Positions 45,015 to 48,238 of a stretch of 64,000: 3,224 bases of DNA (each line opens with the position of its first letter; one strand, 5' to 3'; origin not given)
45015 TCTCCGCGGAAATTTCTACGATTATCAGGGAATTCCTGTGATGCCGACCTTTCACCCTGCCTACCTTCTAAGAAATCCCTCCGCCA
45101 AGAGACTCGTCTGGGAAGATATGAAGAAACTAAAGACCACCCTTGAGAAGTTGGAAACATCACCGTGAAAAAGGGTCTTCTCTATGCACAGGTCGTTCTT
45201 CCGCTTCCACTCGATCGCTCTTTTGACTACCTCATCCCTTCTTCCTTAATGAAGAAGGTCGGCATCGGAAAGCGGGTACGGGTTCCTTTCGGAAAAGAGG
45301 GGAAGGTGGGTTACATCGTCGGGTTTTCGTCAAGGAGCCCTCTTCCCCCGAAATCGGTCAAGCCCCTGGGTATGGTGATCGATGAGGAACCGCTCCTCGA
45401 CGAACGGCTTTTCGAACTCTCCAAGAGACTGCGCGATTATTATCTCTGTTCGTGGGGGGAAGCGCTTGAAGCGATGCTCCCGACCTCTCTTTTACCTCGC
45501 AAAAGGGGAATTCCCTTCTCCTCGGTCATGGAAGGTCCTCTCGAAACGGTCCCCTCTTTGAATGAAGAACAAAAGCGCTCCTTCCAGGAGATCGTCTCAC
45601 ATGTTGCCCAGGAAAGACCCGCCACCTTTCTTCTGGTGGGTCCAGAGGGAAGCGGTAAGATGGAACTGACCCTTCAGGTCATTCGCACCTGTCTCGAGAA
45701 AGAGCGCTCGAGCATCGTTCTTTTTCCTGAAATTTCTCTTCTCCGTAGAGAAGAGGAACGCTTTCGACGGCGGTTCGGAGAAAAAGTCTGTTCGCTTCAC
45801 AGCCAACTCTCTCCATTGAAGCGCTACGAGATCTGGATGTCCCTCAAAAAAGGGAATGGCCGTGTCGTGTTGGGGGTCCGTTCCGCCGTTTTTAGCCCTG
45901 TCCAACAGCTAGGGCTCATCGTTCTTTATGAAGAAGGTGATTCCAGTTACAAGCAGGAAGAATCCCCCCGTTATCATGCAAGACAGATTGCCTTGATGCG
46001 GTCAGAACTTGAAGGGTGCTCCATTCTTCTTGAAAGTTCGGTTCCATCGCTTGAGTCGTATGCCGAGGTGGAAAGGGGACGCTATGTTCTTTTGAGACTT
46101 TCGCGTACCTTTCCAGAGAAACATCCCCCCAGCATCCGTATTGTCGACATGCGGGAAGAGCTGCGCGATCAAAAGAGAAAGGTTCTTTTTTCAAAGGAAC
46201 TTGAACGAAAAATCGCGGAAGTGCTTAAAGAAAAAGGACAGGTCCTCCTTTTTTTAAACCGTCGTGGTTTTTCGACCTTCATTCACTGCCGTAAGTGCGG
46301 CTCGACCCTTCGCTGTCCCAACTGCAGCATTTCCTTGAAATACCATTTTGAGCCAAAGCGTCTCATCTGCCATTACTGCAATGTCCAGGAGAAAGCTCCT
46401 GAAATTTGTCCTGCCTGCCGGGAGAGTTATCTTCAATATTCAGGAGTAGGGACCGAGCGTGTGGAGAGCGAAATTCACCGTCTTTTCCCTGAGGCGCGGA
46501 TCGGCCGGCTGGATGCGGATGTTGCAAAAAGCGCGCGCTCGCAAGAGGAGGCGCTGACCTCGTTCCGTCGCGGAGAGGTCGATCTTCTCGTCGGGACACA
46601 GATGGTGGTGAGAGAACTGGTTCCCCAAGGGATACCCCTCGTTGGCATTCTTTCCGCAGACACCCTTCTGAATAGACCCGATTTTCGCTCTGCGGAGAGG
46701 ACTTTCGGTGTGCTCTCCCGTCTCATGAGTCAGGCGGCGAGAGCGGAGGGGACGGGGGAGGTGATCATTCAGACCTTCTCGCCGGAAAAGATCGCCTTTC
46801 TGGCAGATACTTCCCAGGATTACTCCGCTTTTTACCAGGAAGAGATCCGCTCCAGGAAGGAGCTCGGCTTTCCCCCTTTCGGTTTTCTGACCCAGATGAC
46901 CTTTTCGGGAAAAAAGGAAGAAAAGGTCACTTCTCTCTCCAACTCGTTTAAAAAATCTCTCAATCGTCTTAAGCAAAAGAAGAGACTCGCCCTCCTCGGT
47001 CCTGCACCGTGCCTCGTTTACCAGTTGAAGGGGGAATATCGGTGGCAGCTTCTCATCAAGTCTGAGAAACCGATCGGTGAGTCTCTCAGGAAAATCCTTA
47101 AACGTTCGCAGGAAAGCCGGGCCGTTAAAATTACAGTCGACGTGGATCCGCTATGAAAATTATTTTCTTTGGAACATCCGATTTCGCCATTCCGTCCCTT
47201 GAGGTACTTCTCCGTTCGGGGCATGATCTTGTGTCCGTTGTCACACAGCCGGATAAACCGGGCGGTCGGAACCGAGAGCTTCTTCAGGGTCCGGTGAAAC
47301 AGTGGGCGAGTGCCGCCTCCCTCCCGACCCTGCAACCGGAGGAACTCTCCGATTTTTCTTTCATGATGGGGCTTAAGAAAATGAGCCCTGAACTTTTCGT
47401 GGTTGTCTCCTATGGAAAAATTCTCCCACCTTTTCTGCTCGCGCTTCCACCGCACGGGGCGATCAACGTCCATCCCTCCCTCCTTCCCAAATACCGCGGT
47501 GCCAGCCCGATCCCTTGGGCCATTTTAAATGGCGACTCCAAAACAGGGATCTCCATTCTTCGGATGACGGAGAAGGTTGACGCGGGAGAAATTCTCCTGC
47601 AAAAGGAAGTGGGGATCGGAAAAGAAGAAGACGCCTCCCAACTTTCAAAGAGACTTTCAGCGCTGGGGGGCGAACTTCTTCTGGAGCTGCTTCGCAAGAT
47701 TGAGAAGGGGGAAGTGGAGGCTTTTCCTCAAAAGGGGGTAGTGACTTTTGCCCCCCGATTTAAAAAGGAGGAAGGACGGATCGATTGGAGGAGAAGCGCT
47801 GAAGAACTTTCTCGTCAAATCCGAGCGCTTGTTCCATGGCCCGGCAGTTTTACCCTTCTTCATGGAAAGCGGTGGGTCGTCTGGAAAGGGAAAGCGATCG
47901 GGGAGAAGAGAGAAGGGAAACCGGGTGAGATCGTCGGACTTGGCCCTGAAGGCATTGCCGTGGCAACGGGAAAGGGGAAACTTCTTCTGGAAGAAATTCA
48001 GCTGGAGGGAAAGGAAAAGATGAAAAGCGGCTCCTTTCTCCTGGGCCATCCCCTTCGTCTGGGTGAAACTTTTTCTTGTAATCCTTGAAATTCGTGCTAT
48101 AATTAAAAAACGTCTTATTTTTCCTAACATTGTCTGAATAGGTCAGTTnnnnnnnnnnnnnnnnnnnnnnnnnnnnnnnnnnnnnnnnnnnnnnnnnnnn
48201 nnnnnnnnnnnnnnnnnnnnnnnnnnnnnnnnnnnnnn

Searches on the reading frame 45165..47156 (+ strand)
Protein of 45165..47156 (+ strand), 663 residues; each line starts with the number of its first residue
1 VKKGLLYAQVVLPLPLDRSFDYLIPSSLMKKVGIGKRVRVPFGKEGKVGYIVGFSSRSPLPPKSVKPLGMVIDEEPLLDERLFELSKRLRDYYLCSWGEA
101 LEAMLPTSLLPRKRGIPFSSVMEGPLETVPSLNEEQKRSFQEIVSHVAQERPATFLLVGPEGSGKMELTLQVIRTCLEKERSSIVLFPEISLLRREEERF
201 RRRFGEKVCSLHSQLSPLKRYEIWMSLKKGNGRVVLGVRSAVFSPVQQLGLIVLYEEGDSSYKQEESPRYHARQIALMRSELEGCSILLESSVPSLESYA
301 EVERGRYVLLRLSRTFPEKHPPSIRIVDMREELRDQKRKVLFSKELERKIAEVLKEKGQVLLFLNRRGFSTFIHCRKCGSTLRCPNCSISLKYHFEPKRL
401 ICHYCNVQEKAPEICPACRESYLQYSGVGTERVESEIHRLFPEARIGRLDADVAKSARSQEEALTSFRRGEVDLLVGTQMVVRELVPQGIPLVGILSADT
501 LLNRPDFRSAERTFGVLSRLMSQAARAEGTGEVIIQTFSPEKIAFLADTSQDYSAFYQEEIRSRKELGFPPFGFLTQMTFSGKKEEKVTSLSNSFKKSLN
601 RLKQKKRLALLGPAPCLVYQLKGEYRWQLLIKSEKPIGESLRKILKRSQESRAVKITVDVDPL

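Call 7: search_protein_families(library=pfam, proteins=[window:45165-47156:+])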
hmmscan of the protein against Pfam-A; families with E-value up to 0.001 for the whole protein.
window:45165-47156:+ (663 aa): 6 families
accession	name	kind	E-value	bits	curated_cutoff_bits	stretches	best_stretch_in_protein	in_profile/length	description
PF17764.6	PriA_3primeBD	-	4.2e-29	100.7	22.7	1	9-106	1-96/96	3'DNA-binding domain (3'BD)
PF18074.6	PriA_C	-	1e-19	71.6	26.9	1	571-662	1-95/95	Primosomal protein N C-terminal domain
PF18319.7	Zn_ribbon_PriA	-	5e-10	39.6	26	1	384-409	1-26/27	PriA DNA helicase Cys-rich region (CRR) domain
PF04851.21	ResIII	-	3.7e-07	30.7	22.5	1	132-246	4-114/164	Type III restriction enzyme, res subunit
PF00271.37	Helicase_C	-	2.2e-06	28.3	23.5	0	167-238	4-72/110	Helicase conserved C-terminal domain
PF00270.35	DEAD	-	0.00011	22.5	26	1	140-274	8-144/167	DEAD/DEAH box helicase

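Call 11: find_related_loci(query=window:45165-47156:+, collection=genome_contigs, flank=10000)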
Query window:45165-47156:+ (663 aa) in genome_contigs; peptide patterns used: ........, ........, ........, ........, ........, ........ (x = any residue, [..] = any of these).
599 stretches matched a pattern (row limit reached: there are more); 543 encode a relative of the query (tblastn E <= 1e-3); the best 80 are kept; 80 distinct loci.
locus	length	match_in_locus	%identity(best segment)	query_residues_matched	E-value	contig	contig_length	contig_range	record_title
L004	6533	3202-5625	42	1-662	6e-145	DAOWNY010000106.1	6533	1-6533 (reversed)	MAG TPA_asm: Deltaproteobacteria bacterium isolate CSMAG_3040 CSMAG_3040_k141_1081205_length_6533_cov_115.9327, whole ge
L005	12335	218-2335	36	16-662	1e-144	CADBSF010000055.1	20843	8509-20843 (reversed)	MAG: uncultured Erysipelotrichaceae bacterium isolate RUG14253 genome assembly, contig: RUG14253_asm_55, whole genome sh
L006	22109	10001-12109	35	16-662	2e-143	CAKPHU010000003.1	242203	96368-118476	MAG: uncultured Bacilli bacterium isolate REFINED_METABAT215_TOP10_CONTIGS_1500_ASSEMBLY_K77_MERGED__Hadza_MoBio_C-REDO_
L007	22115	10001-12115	34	16-662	4e-142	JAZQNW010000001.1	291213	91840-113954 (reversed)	MAG: Bacilli bacterium isolate T1900045244_TH20190014.MAGScoT_cleanbin_000015 SGB_5603_k141_2834684, whole genome shotgu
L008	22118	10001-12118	36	16-662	2e-141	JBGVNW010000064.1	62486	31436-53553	MAG: Bacilli bacterium isolate fecal_MAG_225 fecal_MAG_225_contig_0064, whole genome shotgun sequence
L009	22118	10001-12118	34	16-662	3e-141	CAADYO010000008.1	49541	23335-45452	MAG TPA_asm: Bacilli bacterium, isolate HGM10849, WGS project CAADYO010000000 data, contig: ERS396355_17_k85_42037, whol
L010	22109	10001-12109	35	16-662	5e-141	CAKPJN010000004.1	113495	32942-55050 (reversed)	MAG: uncultured Bacilli bacterium isolate REFINED_METABAT215_TOP10_CONTIGS_1500_ASSEMBLY_K77_MERGED__Hadza_MoBio_hadza-E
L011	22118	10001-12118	35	16-662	2e-140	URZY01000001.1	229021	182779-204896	uncultured Tenericutes bacterium isolate UMGS1513 genome assembly, contig: NODE_9_length_229021_cov_62.993313, whole gen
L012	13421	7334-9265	38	7-663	3e-140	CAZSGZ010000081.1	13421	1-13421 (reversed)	MAG TPA_asm: uncultured Spirochaetales bacterium isolate SRP332253_co1_171 genome assembly, contig: NODE_7768_length_134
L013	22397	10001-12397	43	4-663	1e-139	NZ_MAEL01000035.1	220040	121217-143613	Candidatus Enterococcus willemsii strain CU12B 7000000226399033, whole genome shotgun sequence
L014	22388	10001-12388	42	6-663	5e-139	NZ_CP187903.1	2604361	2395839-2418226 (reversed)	Enterococcus sp. DIV0210g chromosome, complete genome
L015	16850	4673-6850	41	5-663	2e-138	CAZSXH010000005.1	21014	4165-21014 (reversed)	MAG TPA_asm: uncultured Muribaculaceae bacterium isolate SRP199465_co1_44 genome assembly, contig: NODE_6660_length_2101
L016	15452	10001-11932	37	7-663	1e-137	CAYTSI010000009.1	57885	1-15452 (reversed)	MAG TPA_asm: uncultured Spirochaetales bacterium isolate binchicken_co8_284 genome assembly, contig: NODE_414_length_578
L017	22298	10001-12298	43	8-662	3e-137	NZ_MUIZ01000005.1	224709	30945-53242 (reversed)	Lactococcus petauri strain 159469 NODE_5_length_224709_cov_188.438_ID_2316, whole genome shotgun sequence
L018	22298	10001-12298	42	8-662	1e-136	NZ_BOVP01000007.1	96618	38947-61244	Lactococcus formosensis strain NBRC 109475 contig7, whole genome shotgun sequence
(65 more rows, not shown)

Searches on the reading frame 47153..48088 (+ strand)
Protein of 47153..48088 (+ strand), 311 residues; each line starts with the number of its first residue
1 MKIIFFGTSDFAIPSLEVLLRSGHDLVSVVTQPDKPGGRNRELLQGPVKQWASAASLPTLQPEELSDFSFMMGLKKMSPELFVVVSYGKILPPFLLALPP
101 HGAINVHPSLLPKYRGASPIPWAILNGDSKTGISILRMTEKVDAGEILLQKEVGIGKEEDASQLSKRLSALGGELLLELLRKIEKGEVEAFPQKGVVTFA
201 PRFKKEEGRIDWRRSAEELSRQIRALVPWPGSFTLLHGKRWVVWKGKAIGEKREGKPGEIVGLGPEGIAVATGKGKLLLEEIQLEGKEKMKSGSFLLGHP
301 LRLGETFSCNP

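Call 7: search_protein_families(library=pfam, proteins=[window:47153-48088:+])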
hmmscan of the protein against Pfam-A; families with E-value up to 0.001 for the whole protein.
window:47153-48088:+ (311 aa): 2 families
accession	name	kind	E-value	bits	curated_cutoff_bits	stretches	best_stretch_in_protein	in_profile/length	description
PF00551.24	Formyl_trans_N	-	4.9e-43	147.4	26.1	1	1-178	1-179/181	Formyl transferase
PF02911.23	Formyl_trans_C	-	5.3e-27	94.4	21.1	1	204-299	3-99/100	Formyl transferase, C-terminal domain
